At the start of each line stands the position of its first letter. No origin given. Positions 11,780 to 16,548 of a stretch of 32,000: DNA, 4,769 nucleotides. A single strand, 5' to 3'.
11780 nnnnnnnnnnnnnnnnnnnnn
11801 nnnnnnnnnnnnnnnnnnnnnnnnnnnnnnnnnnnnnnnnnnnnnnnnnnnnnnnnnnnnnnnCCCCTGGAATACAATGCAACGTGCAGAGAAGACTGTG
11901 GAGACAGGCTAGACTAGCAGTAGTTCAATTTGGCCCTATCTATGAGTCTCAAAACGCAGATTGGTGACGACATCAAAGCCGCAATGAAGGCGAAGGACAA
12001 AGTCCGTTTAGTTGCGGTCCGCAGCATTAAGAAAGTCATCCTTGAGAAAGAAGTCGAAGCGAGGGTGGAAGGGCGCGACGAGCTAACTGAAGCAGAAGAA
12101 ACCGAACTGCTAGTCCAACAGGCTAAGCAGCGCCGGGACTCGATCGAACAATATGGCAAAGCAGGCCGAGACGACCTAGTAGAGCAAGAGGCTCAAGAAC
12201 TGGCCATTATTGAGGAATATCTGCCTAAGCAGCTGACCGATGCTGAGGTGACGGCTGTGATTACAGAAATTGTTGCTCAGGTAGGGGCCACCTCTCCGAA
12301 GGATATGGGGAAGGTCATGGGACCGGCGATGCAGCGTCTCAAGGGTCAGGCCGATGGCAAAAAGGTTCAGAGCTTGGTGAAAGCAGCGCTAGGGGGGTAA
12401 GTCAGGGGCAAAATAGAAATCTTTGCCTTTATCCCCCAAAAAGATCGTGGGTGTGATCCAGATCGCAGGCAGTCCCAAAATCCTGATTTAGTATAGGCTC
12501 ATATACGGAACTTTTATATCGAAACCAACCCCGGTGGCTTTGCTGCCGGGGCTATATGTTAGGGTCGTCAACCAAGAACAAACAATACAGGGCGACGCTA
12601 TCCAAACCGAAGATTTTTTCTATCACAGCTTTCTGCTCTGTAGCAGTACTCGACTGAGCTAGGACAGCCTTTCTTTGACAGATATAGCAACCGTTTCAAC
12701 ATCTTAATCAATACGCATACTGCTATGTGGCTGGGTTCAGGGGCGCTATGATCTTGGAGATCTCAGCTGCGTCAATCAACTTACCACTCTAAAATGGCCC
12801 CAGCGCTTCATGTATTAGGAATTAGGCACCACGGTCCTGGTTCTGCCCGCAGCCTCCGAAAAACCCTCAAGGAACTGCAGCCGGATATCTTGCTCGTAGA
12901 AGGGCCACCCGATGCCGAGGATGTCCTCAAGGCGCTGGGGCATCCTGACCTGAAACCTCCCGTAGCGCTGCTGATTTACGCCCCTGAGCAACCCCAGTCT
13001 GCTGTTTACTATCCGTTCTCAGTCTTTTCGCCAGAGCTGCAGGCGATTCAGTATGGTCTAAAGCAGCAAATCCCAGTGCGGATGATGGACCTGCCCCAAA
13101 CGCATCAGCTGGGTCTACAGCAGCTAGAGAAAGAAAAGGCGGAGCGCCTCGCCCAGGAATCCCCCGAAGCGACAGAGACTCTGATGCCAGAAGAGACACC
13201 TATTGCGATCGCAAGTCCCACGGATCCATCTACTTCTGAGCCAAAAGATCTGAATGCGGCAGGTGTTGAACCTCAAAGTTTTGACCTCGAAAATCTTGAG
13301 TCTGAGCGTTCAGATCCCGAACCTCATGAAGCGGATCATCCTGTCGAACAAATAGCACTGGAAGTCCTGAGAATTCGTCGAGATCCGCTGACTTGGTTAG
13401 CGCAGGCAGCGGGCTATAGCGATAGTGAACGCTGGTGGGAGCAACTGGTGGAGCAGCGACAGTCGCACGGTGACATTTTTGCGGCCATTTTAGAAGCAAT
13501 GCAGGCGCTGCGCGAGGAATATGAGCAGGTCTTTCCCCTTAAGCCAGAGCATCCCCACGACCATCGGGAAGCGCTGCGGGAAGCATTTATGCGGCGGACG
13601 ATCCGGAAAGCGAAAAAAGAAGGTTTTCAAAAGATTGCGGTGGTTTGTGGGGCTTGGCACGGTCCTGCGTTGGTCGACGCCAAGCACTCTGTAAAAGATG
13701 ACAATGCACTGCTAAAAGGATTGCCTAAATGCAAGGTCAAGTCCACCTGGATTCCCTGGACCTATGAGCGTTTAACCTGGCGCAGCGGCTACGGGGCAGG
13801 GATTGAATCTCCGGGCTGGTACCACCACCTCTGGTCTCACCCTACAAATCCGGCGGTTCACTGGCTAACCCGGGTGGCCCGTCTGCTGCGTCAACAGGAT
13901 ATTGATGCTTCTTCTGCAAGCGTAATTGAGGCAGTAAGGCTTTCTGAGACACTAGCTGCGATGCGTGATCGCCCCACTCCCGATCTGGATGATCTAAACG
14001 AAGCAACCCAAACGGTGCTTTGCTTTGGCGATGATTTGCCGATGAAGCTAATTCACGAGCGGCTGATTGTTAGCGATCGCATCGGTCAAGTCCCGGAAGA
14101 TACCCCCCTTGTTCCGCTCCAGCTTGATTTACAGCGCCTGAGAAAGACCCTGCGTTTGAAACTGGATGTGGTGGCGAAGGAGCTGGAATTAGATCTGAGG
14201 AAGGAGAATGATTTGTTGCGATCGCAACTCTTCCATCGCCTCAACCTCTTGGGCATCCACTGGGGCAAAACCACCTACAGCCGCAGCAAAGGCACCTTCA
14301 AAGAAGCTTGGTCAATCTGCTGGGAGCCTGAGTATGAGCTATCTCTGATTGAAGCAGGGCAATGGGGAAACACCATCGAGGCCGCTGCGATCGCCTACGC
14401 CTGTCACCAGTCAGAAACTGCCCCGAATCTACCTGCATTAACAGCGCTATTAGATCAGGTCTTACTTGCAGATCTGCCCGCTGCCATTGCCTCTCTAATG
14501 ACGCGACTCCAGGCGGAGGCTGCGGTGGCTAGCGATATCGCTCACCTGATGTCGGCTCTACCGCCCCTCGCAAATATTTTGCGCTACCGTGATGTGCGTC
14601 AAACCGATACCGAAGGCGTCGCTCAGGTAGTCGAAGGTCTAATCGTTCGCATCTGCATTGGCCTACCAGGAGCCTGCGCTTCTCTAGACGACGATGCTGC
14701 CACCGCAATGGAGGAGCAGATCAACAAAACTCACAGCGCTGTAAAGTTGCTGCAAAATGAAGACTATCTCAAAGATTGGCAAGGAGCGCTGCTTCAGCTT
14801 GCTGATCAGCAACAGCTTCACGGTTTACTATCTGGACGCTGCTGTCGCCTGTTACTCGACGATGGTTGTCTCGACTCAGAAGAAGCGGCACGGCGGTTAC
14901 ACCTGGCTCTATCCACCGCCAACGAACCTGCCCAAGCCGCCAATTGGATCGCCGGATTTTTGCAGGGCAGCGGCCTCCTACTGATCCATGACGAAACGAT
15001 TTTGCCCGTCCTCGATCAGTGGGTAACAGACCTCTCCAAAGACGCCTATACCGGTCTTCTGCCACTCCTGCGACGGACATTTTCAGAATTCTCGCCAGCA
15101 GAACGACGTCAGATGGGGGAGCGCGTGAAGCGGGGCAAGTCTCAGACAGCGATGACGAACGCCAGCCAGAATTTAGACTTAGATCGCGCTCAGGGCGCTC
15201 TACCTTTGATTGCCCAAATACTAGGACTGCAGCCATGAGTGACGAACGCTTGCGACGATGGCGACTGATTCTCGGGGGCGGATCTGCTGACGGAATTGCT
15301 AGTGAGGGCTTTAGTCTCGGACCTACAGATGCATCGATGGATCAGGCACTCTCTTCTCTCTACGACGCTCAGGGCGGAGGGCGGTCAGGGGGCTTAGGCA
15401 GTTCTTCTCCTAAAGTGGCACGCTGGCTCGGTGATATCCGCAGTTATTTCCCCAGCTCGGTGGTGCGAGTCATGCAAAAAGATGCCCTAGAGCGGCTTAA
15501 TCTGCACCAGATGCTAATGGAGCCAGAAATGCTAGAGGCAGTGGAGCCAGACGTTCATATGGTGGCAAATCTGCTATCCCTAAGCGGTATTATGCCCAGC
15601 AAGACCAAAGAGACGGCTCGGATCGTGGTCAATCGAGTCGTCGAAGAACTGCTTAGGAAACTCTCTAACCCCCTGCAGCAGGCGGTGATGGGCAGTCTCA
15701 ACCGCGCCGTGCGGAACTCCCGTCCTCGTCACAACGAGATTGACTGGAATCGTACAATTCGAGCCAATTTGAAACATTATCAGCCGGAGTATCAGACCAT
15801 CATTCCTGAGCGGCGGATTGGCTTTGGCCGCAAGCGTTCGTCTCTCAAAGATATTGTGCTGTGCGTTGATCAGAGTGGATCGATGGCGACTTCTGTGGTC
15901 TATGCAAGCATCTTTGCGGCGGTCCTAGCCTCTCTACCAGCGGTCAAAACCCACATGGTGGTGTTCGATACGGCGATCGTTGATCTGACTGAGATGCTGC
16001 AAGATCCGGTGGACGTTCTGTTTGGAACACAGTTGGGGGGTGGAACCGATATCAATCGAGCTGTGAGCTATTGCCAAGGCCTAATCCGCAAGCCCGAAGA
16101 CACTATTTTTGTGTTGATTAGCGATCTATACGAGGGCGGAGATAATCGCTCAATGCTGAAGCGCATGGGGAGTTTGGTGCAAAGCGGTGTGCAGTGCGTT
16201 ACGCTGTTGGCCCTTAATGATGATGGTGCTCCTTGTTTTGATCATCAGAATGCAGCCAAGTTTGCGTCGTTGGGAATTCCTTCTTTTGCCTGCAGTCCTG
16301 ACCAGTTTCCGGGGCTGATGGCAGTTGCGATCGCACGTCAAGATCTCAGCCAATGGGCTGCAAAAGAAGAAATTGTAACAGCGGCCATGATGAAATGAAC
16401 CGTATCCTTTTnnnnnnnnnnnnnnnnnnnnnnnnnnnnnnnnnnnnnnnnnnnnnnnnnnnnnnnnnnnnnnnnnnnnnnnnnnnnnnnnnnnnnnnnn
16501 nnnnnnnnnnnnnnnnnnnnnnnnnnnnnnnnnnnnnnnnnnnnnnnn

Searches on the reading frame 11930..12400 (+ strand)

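Call 8: search_protein_families(library=pfam, proteins=[window:11930-12400:+])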
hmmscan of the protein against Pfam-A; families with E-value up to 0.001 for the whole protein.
window:11930-12400:+ (156 aa): 2 families
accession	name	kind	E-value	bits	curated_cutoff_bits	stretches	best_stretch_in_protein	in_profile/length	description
PF09424.15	YqeY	-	4e-49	166.8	27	1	8-154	1-143/143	Yqey-like protein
PF02637.23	GatB_Yqey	-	1.4e-05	25.4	27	1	83-154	69-148/148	GatB domain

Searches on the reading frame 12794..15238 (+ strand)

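Call 8: search_protein_families(library=pfam, proteins=[window:12794-15238:+])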
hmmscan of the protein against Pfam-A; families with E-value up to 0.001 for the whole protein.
window:12794-15238:+ (814 aa): 1 family
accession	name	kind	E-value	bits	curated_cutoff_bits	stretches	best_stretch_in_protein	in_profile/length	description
PF18934.5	DUF5682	-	2.5e-284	945.6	26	1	21-810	1-727/727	Family of unknown function (DUF5682)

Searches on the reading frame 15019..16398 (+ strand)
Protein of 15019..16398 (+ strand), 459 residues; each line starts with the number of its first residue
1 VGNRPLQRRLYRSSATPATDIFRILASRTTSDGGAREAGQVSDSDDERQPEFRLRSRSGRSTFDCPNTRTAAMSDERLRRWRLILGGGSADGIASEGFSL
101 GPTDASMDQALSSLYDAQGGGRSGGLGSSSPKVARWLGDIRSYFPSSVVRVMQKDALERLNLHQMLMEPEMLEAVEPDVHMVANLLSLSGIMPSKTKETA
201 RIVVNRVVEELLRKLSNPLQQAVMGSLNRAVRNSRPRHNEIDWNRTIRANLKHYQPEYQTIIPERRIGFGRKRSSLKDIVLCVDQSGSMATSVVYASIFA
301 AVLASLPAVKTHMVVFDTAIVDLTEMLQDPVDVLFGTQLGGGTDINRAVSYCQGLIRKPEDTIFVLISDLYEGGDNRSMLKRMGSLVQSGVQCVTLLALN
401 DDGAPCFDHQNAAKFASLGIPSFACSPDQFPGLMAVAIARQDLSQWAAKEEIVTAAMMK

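Call 8: search_protein_families(library=pfam, proteins=[window:15019-16398:+])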
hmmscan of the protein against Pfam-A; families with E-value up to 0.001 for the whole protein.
window:15019-16398:+ (459 aa): 2 families
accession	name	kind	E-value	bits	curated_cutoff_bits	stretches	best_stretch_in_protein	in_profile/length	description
PF05762.20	VWA_CoxE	-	1.7e-51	175.2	26.4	1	220-430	6-218/222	VWA domain containing CoxE-like protein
PF13519.12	VWA_2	-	2e-05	25.6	27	1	279-369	1-105/107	von Willebrand factor type A domain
